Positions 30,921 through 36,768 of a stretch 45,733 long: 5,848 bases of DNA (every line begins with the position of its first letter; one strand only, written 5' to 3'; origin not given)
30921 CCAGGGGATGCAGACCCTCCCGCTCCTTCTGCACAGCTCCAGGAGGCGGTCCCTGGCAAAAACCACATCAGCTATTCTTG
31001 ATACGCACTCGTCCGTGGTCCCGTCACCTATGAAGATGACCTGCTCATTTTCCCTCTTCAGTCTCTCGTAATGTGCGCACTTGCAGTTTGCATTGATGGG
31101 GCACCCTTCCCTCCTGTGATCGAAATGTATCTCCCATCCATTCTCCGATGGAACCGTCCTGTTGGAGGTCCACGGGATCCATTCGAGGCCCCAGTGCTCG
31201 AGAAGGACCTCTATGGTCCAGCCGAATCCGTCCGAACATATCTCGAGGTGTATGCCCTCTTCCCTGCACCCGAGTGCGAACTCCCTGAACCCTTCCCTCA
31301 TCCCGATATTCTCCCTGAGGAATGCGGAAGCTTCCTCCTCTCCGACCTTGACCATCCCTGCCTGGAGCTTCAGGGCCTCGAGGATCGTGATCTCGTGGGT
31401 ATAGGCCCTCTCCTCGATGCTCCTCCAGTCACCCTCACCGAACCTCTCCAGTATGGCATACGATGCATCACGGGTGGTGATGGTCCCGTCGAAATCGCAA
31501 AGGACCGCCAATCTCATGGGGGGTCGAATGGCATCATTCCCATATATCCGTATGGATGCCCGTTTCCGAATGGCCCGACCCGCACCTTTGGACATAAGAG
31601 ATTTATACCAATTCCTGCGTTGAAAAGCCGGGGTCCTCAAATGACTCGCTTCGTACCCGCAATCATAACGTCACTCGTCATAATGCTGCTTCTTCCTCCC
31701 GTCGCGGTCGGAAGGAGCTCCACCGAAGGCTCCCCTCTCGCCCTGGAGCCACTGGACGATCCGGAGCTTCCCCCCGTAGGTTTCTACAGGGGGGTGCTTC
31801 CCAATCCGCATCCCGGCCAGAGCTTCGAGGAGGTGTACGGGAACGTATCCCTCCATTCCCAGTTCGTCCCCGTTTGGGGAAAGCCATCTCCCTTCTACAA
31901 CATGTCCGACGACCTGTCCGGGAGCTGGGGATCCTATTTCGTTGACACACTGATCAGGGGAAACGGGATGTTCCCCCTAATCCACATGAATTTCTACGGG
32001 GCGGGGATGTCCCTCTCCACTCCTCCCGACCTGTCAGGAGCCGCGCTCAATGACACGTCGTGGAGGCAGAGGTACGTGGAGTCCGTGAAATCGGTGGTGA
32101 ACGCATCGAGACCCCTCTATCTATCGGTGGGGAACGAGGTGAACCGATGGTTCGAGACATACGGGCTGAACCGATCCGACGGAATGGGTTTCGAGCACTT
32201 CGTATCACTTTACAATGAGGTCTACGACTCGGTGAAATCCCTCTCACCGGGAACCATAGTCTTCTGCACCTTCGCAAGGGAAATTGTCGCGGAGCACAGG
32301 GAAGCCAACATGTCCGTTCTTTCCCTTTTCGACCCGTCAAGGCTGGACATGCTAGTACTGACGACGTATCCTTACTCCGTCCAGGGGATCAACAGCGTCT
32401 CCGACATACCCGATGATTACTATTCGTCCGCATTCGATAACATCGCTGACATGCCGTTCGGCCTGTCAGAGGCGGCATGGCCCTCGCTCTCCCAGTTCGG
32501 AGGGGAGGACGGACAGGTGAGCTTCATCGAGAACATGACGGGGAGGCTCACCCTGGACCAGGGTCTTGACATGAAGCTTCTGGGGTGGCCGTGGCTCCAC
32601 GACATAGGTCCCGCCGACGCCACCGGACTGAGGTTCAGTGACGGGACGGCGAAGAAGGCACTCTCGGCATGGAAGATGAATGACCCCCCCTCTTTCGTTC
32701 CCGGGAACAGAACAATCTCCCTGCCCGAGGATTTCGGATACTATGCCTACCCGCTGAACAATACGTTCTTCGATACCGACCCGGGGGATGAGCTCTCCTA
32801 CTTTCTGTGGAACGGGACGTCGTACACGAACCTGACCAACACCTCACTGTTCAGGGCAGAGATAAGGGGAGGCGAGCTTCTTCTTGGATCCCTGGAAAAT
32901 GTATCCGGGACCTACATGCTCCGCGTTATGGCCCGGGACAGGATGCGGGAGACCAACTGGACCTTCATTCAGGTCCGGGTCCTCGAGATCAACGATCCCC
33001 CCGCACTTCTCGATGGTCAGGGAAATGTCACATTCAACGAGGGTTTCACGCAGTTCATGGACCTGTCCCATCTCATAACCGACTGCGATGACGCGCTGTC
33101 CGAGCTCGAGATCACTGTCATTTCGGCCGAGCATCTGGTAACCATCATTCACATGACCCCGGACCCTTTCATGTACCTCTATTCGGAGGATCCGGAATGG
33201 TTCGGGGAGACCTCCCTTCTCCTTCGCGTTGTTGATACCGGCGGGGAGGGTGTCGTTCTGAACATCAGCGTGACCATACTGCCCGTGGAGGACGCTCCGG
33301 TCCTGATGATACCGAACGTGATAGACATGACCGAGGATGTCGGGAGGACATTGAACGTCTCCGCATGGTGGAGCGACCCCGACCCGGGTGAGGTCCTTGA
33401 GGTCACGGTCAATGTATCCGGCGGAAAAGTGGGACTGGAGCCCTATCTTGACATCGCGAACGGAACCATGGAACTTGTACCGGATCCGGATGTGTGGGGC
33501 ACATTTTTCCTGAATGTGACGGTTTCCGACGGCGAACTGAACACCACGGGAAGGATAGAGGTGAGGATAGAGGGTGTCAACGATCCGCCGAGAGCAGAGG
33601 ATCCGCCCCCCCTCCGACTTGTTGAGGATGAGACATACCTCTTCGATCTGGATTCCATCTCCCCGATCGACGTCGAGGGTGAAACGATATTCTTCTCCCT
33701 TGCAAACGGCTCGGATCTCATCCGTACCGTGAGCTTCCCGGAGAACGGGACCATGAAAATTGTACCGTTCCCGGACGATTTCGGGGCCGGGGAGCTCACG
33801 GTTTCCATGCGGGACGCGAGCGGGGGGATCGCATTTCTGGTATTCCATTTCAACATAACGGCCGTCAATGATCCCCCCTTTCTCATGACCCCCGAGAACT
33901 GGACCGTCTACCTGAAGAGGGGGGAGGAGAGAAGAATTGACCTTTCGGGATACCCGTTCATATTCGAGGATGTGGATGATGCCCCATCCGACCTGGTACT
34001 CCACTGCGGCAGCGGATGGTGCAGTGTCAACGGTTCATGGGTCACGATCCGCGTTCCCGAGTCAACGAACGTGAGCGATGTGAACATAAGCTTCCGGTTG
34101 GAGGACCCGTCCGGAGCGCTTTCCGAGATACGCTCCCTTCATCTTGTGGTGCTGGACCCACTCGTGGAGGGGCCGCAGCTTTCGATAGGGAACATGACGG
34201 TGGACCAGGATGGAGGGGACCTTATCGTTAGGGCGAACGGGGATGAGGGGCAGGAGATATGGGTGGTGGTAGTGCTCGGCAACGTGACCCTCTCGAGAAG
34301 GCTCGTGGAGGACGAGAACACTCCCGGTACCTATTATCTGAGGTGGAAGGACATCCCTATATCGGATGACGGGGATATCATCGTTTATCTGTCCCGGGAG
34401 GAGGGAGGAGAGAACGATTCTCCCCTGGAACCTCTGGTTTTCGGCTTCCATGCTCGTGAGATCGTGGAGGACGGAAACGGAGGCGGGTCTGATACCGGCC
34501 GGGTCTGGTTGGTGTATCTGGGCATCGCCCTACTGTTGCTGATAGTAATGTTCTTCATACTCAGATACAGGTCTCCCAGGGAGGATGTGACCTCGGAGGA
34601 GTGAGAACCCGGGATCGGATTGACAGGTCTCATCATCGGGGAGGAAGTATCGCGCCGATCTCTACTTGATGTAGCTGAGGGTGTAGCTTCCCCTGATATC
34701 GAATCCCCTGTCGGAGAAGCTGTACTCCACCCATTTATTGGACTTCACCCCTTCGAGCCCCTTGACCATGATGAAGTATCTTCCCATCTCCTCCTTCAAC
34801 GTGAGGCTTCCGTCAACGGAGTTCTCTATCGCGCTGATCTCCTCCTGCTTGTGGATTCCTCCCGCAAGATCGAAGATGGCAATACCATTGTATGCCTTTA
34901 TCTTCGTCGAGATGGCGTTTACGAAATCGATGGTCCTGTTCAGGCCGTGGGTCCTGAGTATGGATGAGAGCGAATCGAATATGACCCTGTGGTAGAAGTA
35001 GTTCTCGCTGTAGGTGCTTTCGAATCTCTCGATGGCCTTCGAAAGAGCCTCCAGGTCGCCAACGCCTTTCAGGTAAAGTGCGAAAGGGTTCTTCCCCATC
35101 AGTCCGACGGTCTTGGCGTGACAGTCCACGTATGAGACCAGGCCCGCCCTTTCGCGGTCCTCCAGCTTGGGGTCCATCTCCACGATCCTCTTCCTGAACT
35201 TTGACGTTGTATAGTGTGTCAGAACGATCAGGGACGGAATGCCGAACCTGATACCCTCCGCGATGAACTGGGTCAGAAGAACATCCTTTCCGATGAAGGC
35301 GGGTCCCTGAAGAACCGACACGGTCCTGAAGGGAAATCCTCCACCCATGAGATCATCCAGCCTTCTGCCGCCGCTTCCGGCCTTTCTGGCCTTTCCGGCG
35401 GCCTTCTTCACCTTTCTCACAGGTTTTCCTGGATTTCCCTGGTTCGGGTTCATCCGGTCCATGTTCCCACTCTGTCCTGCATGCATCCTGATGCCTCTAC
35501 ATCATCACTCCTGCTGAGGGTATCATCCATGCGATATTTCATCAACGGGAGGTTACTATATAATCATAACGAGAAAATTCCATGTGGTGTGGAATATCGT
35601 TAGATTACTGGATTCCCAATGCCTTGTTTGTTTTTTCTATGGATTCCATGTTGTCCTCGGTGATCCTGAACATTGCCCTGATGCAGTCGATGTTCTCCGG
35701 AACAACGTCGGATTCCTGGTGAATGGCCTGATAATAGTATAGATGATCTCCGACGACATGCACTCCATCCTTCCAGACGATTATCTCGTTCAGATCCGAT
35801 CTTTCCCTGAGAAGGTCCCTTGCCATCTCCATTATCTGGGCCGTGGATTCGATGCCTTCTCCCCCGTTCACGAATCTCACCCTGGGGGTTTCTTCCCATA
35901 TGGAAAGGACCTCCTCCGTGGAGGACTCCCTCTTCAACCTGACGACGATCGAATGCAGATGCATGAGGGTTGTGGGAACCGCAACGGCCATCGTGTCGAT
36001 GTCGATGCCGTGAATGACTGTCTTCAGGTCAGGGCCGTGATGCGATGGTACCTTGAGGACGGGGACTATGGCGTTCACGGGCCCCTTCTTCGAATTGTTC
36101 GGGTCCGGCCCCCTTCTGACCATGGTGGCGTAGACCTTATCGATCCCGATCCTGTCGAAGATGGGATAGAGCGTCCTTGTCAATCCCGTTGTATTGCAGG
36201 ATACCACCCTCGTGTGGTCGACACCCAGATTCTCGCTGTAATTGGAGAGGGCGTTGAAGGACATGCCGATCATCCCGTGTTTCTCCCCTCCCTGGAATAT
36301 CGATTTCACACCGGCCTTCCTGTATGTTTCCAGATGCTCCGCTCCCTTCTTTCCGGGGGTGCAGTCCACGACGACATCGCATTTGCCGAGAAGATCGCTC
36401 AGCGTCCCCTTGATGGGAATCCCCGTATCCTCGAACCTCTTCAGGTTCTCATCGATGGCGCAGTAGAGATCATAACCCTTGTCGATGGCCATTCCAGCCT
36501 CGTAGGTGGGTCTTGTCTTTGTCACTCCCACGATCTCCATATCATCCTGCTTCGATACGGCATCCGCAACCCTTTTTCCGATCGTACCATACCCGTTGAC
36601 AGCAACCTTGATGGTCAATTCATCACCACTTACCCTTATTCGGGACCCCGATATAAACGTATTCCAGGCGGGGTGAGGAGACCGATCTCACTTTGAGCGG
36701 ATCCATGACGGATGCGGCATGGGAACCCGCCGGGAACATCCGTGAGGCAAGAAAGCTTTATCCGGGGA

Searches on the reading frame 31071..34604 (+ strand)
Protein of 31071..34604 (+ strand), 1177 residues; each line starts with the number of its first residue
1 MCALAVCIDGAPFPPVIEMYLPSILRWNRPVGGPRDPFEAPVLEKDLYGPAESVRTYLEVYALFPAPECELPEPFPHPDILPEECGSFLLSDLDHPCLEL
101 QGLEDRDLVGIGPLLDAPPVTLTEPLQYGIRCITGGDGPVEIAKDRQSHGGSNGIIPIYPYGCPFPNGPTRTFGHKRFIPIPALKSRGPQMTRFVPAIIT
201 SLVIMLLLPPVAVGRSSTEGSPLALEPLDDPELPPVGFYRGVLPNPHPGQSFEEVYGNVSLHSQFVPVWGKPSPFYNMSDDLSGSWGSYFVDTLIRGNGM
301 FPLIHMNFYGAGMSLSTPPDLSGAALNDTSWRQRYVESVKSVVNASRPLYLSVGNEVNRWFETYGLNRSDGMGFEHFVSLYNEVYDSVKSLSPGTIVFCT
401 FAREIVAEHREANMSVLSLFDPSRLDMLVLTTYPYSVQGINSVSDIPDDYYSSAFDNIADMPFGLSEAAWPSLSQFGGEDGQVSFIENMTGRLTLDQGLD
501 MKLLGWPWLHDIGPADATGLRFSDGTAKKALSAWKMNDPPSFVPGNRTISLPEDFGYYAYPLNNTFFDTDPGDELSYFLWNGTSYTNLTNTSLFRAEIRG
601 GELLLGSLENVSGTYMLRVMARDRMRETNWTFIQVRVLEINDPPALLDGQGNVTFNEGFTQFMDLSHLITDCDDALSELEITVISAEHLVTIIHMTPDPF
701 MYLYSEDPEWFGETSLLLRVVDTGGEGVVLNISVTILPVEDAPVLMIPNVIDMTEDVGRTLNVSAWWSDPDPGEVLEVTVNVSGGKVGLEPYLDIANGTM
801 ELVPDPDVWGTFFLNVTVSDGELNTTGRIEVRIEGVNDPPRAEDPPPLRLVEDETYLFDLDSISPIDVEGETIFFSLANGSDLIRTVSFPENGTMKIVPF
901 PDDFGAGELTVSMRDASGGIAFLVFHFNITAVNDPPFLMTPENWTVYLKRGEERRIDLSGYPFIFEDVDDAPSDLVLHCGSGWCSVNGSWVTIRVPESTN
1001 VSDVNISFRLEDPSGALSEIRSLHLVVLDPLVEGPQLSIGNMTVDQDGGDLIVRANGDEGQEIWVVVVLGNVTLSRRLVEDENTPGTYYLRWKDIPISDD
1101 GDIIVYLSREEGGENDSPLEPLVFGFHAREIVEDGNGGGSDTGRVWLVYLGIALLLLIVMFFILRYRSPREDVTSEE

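Call 47: search_protein_families(library=pfam, proteins=[window:31071-34604:+], max_evalue=0.0001)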
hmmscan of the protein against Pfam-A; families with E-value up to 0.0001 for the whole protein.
window:31071-34604:+ (1177 aa): 3 families
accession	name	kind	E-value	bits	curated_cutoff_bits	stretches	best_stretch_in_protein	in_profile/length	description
PF17963.7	Big_9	-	3.6e-15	57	23.6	0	837-920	1-81/89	Bacterial Ig domain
PF17803.7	Cadherin_4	-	1.4e-10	41.9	25.1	0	732-787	3-61/71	Bacterial cadherin-like domain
PF17892.7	Cadherin_5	-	3.5e-08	33.6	26.5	0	740-828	2-92/98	Cadherin-like domain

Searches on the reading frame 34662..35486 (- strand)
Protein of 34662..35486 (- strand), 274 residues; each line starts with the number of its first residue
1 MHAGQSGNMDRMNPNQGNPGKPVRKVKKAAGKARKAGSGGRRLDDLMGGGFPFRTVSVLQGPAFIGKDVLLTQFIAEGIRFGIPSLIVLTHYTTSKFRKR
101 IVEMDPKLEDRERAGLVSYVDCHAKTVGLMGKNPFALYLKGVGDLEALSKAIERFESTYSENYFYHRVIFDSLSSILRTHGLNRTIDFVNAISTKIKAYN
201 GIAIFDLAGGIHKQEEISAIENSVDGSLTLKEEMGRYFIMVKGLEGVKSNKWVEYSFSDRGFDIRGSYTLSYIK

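Call 47: search_protein_families(library=pfam, proteins=[window:34662-35486:-], max_evalue=0.0001)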
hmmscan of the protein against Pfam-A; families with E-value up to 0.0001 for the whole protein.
window:34662-35486:- (274 aa): 3 families
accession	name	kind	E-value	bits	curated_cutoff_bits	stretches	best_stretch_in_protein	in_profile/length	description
PF06745.19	ATPase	-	1.8e-14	54.1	26.6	1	42-237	7-194/231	KaiC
PF24336.1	DUF7504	-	2.5e-08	35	27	1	137-228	82-177/179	Family of unknown function (DUF7504)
PF23365.1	DUF7090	-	1.8e-05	25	27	1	138-233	93-185/192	Family of unknown function (DUF7090)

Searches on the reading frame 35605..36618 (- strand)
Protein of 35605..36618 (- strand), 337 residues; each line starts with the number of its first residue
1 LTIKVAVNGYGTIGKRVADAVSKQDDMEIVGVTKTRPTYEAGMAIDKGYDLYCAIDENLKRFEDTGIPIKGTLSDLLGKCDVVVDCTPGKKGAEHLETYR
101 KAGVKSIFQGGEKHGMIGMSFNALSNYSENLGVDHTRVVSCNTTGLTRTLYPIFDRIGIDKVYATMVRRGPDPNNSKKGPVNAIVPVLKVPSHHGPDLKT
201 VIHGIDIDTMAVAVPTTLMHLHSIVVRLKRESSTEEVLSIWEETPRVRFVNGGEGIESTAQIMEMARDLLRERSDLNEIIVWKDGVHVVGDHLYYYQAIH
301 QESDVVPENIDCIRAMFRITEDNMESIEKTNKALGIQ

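Call 47: search_protein_families(library=pfam, proteins=[window:35605-36618:-], max_evalue=0.0001)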
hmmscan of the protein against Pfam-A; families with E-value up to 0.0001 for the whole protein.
window:35605-36618:- (337 aa): 4 families
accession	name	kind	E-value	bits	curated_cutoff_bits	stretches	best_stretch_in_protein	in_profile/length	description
PF02800.25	Gp_dh_C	-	1.4e-25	90.2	24.4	1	146-298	1-157/158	Glyceraldehyde 3-phosphate dehydrogenase, C-terminal domain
PF01113.26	DapB_N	-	1.4e-10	41.8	25.6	1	3-107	1-95/124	Dihydrodipicolinate reductase, N-terminus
PF00044.30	Gp_dh_N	-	2.8e-07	31.2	31.7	1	3-35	1-33/101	Glyceraldehyde 3-phosphate dehydrogenase, NAD binding domain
PF01408.29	GFO_IDH_MocA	-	3.6e-05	24.9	24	0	3-106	1-88/120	Oxidoreductase family, NAD-binding Rossmann fold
